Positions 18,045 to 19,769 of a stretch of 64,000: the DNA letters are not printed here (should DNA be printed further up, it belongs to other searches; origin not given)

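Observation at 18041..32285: Sigma-54/PrpR-like-controlled island: 2x MmgE/PrpD, LeuCD-type hydro-lyase, TRAP, LarA-like epimerase, HD, DUF1847 and IDH; candidate uncharacterised hydroxy-/tricarboxylate pathway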

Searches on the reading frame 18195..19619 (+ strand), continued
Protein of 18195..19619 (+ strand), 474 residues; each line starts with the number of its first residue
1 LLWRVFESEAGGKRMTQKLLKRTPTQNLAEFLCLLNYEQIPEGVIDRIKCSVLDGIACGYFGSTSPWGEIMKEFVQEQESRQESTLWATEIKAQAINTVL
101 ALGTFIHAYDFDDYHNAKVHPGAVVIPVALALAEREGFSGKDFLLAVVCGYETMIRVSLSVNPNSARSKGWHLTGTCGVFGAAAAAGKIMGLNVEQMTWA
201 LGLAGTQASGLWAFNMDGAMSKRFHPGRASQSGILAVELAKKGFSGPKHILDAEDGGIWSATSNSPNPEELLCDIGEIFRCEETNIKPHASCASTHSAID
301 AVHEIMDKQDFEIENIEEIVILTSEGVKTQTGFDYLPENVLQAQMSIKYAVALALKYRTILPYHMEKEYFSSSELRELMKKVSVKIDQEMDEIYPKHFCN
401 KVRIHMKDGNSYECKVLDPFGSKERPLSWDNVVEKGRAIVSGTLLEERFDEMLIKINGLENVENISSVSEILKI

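Call 53: search_solved_structures(query=window:18237-19619:+, max_evalue=1e-30, show_alignments=5)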
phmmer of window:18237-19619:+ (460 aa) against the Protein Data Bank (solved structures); distinct sequences matched with E-value up to 1e-30: 8.
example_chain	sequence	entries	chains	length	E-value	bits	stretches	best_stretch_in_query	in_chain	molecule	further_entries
7bra_A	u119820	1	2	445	1.1e-38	136.7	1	30-422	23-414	Bacillus subtilis IRG1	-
7e9d_A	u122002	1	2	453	2.1e-37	132.4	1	29-423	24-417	IRG1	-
7br9_A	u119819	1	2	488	1.5e-35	126.3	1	8-459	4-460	Cis-aconitate decarboxylase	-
6r6t_A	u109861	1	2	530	2.8e-35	125.5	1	9-459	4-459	Cis-aconitate decarboxylase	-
12vt_A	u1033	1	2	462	1e-34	123.6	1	11-459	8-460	Cis-aconitate decarboxylase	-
12vw_A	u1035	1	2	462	1.2e-34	123.3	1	11-459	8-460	Cis-aconitate decarboxylase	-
12ux_A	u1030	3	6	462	1.7e-34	122.9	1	11-459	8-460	Cis-aconitate decarboxylase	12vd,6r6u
12vq_A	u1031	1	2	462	3.1e-33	118.7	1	11-459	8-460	Cis-aconitate decarboxylase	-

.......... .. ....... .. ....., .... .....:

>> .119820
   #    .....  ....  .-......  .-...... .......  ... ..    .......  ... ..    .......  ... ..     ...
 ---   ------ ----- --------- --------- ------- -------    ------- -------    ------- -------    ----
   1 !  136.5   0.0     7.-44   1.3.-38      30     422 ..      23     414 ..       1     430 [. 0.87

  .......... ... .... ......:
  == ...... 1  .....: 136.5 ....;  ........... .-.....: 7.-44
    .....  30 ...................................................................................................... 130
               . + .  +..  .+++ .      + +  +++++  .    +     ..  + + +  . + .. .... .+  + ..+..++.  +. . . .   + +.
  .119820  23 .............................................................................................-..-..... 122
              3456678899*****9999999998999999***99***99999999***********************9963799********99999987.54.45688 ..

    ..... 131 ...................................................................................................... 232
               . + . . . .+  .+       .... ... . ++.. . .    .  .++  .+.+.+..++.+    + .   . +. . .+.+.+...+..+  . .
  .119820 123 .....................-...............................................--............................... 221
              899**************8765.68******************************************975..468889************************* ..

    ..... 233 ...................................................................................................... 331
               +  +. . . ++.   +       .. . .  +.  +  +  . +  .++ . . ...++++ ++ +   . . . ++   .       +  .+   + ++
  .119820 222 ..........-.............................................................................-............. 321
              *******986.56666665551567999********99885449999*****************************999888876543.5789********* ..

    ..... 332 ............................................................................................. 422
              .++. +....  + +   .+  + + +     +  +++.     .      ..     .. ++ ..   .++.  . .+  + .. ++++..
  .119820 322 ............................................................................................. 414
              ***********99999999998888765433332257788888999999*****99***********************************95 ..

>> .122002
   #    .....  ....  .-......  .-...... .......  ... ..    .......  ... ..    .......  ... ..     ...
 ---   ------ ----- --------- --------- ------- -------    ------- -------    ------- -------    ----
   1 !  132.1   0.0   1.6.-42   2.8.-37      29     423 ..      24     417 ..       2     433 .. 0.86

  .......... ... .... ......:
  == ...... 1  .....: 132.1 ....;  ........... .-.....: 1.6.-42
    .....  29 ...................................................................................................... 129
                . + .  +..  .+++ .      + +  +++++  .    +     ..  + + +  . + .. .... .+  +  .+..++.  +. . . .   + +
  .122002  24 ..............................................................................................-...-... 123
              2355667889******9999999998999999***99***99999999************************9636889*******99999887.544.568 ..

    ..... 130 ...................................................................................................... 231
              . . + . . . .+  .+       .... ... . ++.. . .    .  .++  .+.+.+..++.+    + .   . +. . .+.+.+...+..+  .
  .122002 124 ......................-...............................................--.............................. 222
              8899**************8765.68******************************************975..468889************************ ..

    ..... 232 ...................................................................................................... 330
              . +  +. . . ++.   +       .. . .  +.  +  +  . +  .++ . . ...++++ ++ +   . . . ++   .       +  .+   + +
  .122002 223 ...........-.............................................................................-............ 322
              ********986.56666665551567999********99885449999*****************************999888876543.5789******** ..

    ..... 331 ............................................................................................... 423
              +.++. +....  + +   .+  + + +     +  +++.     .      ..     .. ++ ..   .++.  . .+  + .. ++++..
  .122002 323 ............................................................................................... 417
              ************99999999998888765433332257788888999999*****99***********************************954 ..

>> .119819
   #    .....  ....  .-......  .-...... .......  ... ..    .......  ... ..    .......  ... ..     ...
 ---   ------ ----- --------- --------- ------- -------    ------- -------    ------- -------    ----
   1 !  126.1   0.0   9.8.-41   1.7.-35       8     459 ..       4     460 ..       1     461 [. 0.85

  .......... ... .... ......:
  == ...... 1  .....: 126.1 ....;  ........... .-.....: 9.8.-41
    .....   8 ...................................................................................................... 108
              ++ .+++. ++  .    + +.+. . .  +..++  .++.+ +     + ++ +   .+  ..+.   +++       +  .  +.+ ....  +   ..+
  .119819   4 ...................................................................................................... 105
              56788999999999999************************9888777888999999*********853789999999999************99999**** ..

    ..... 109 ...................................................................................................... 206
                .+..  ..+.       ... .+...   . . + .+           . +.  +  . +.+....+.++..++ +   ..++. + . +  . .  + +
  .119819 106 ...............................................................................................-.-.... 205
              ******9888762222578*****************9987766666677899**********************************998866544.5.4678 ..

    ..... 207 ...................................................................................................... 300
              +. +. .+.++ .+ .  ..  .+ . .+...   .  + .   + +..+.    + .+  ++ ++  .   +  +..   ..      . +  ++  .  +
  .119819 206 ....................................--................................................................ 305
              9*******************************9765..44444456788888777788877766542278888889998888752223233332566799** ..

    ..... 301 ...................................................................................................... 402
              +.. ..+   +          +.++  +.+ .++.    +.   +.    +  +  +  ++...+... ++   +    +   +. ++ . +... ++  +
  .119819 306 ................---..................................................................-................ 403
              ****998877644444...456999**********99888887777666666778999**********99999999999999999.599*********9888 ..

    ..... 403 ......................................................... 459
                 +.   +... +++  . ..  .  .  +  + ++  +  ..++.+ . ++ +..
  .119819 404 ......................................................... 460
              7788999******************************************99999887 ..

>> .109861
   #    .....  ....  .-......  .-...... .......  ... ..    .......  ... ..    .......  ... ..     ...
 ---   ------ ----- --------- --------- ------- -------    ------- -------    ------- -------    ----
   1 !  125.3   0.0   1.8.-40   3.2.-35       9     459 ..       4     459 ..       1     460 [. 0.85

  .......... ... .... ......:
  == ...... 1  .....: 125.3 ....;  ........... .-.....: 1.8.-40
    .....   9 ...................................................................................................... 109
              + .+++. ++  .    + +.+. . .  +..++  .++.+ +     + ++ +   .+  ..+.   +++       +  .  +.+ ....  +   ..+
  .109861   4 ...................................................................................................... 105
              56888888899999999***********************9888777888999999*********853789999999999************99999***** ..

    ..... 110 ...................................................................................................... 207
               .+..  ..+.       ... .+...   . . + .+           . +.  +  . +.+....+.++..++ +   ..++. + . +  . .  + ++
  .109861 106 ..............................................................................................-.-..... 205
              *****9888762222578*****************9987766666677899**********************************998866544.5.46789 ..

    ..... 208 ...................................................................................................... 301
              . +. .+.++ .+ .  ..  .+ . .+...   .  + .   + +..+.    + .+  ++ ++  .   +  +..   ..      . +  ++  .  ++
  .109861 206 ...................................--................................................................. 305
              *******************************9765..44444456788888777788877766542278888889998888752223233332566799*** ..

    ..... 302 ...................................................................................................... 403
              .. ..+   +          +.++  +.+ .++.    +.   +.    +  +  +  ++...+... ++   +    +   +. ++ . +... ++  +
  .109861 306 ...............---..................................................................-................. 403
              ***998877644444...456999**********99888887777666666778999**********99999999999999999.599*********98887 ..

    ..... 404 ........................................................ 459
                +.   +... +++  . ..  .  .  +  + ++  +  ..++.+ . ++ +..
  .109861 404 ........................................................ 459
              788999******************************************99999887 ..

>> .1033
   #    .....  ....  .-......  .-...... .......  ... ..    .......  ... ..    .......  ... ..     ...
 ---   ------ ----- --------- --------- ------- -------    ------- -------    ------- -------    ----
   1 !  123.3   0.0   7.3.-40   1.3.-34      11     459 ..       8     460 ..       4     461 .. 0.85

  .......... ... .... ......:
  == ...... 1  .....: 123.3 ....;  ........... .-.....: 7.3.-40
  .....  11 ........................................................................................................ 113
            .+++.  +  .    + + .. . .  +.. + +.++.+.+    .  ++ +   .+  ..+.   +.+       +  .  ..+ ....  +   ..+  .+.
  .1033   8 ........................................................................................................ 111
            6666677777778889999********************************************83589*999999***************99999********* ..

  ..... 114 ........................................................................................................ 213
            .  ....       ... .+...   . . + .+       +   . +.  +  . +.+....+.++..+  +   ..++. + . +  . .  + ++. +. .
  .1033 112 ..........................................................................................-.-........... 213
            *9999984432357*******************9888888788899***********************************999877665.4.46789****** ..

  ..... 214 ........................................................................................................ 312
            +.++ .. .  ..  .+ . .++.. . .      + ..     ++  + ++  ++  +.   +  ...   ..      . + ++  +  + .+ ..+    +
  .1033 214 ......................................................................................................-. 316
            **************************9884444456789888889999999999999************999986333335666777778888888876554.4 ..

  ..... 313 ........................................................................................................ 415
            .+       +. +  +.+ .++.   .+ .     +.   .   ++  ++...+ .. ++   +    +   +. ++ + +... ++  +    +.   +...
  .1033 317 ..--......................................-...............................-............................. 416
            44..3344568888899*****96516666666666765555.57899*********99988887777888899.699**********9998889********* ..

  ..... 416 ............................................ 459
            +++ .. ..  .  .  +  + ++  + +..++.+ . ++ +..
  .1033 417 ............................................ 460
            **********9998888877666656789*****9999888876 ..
